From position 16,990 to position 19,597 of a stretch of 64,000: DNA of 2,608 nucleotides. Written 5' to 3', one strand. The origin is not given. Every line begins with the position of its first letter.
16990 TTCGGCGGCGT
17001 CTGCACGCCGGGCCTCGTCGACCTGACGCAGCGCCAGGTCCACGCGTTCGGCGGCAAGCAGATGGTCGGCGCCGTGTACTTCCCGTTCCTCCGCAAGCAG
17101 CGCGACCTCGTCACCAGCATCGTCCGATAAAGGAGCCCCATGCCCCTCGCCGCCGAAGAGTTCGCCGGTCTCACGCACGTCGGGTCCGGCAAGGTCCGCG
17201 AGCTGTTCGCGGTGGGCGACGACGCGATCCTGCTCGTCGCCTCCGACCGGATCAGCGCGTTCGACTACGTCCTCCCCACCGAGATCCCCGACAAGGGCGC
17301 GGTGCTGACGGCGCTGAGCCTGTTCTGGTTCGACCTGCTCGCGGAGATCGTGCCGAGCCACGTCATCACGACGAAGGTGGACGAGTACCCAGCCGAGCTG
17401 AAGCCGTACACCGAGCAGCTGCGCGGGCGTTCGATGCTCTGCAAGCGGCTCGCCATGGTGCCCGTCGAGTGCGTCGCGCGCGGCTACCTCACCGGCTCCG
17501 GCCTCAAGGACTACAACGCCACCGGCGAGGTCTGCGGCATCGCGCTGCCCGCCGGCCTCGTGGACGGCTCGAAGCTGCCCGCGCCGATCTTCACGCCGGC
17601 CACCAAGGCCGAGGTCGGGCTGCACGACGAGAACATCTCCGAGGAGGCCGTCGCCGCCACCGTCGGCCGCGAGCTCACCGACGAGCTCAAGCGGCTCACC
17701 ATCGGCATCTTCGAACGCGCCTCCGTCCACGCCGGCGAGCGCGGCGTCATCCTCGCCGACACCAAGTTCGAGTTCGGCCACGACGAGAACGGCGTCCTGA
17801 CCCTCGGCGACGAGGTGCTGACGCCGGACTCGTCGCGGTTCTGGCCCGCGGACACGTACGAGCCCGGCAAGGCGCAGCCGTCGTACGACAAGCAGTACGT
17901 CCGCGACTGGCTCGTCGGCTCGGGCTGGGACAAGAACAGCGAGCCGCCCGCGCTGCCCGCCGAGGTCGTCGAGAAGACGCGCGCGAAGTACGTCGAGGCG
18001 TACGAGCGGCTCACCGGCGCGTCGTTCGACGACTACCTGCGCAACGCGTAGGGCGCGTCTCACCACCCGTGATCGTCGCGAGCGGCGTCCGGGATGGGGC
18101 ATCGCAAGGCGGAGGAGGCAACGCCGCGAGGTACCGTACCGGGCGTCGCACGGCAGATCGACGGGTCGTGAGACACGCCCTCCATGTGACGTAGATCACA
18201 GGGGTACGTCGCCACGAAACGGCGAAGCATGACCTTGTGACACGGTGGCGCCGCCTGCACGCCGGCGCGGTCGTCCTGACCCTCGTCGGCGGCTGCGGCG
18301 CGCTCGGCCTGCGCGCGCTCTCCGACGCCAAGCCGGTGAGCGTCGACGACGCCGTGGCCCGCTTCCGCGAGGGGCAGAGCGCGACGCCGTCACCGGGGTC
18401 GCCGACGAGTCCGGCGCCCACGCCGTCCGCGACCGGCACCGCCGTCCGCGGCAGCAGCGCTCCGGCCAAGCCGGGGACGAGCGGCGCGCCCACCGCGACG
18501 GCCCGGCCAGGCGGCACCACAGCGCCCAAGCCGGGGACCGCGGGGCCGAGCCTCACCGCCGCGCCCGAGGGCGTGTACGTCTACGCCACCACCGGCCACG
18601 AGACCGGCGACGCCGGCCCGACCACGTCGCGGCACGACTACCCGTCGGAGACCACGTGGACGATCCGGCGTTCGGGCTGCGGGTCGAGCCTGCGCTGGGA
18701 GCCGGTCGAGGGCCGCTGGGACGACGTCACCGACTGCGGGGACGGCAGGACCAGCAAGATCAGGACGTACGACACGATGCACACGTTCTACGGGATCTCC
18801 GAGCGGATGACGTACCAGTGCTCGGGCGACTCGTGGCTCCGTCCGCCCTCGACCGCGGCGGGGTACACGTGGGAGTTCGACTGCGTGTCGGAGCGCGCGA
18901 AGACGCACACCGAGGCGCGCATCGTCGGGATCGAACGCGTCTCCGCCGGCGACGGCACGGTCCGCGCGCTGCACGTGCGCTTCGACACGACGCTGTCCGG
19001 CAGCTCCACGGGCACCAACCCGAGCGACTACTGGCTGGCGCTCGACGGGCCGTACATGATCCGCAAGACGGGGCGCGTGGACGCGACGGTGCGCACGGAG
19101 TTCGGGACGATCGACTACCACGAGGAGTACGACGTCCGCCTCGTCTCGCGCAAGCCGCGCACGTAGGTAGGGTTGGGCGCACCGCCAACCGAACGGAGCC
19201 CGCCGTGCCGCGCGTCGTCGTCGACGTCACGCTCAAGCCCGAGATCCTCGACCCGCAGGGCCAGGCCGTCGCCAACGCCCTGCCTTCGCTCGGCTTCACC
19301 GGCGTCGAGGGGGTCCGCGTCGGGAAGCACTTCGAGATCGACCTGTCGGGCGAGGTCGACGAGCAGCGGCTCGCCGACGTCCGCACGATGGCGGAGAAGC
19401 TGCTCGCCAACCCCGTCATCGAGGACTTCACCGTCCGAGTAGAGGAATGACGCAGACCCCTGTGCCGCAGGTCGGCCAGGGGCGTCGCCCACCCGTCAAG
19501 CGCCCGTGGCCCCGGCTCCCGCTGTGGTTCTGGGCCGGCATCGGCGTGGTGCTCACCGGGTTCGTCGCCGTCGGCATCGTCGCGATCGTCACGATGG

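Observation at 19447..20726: Accessory convergent gene pair inserted between purS and purQ: a membrane-anchored HExxH protein and a secreted protein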

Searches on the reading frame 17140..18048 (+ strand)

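Call 5: search_protein_families(library=pfam, proteins=[window:17140-18048:+], max_evalue=0.1)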
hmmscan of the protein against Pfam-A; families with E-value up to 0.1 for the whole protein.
window:17140-18048:+ (303 aa): 1 family
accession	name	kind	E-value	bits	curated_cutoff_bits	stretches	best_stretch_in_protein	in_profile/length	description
PF01259.24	SAICAR_synt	-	6.5e-76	255.6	20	1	15-268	3-231/233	SAICAR synthetase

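Call 6: search_protein_families(library=ncbifam, proteins=[window:17140-18048:+], max_evalue=0.1)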
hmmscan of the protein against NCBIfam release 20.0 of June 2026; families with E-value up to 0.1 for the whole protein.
window:17140-18048:+ (303 aa): 7 families
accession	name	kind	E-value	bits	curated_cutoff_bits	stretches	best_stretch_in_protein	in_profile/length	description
NF010568.0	PRK13961.1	equivalog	5.4e-131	436.2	251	1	6-296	8-296/297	phosphoribosylaminoimidazolesuccinocarboxamide synthase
NF009251.0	PRK12607.1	equivalog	1.9e-78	263.5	371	1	6-297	11-293/315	phosphoribosylaminoimidazolesuccinocarboxamide synthase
TIGR00081.1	purC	equivalog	1.7e-75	254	189.9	1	14-293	8-271/279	phosphoribosylaminoimidazolesuccinocarboxamide synthase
NF010564.0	PRK13959.1-1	subfamily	6.5e-31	107.5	459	1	14-295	4-293/294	phosphoribosylaminoimidazolesuccinocarboxamide synthase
NF010567.0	PRK13960.1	equivalog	1.3e-23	83.4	581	1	28-259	52-294/367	phosphoribosylaminoimidazolesuccinocarboxamide synthase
TIGR02735.1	purC_vibrio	equivalog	4.5e-22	78.4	394.2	1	24-246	47-281/365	phosphoribosylaminoimidazolesuccinocarboxamide synthase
NF010566.0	PRK13959.1-4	equivalog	8.1e-08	31.8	546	2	32-82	23-75/339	phosphoribosylaminoimidazolesuccinocarboxamide synthase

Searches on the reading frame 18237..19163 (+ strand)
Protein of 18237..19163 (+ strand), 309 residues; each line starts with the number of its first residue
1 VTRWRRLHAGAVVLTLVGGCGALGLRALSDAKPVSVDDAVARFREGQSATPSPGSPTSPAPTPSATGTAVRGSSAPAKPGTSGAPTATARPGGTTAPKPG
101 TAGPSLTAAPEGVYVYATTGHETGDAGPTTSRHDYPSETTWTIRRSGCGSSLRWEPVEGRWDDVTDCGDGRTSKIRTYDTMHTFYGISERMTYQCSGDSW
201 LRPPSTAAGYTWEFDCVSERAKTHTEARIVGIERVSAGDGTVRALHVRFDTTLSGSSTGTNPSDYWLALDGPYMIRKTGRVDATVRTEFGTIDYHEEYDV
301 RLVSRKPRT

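Call 5: search_protein_families(library=pfam, proteins=[window:18237-19163:+], max_evalue=0.1)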
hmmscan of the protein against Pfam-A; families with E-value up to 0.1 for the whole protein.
window:18237-19163:+ (309 aa): 1 family
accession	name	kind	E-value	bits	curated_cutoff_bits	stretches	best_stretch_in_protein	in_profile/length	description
PF11306.15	DUF3108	-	0.00014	22.2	26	1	201-275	120-195/209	Protein of unknown function (DUF3108)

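Call 6: search_protein_families(library=ncbifam, proteins=[window:18237-19163:+], max_evalue=0.1)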
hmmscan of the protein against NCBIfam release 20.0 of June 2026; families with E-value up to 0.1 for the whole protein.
window:18237-19163:+ (309 aa): 1 family
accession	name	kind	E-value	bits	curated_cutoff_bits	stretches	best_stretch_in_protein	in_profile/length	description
NF033761.1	gliding_GltJ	equivalog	0.00013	21.2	450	1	10-142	377-503/671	adventurous gliding motility protein GltJ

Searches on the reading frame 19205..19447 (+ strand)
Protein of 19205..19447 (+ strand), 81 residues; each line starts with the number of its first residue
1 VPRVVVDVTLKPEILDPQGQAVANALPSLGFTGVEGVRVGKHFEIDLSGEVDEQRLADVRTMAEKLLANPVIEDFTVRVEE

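Call 5: search_protein_families(library=pfam, proteins=[window:19205-19447:+], max_evalue=0.1)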
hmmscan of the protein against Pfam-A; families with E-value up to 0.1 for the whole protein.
window:19205-19447:+ (81 aa): 1 family
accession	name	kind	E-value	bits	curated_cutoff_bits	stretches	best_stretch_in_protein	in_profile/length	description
PF02700.19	PurS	-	7.7e-30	103.3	22.2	1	4-79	2-77/77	Phosphoribosylformylglycinamidine (FGAM) synthase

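Call 6: search_protein_families(library=ncbifam, proteins=[window:19205-19447:+], max_evalue=0.1)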
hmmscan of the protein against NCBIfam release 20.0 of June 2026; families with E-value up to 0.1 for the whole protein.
window:19205-19447:+ (81 aa): 4 families
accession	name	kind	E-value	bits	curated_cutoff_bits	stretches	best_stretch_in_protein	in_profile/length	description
NF004630.0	PRK05974.1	equivalog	3.7e-31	107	75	1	2-81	2-81/83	phosphoribosylformylglycinamidine synthase subunit PurS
TIGR00302.1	TIGR00302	equivalog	2.3e-22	79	39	1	4-81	3-80/80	phosphoribosylformylglycinamidine synthase subunit PurS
NF005019.0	PRK06423.1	equivalog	1.4e-10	41.2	122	1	5-78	4-71/74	phosphoribosylformylglycinamidine synthase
NF004450.0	PRK05783.1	equivalog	4.6e-06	26.8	96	1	4-80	5-82/84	hypothetical protein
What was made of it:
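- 19205..19450 (+): purS (FGAM synthase small subunit, 81 aa). Its TGA stop overlaps the start of the next gene. PF02700 at 7.7e-30; NCBIfam PurS equivalog NF004630 at 3.7e-31 (calls 5, 6).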
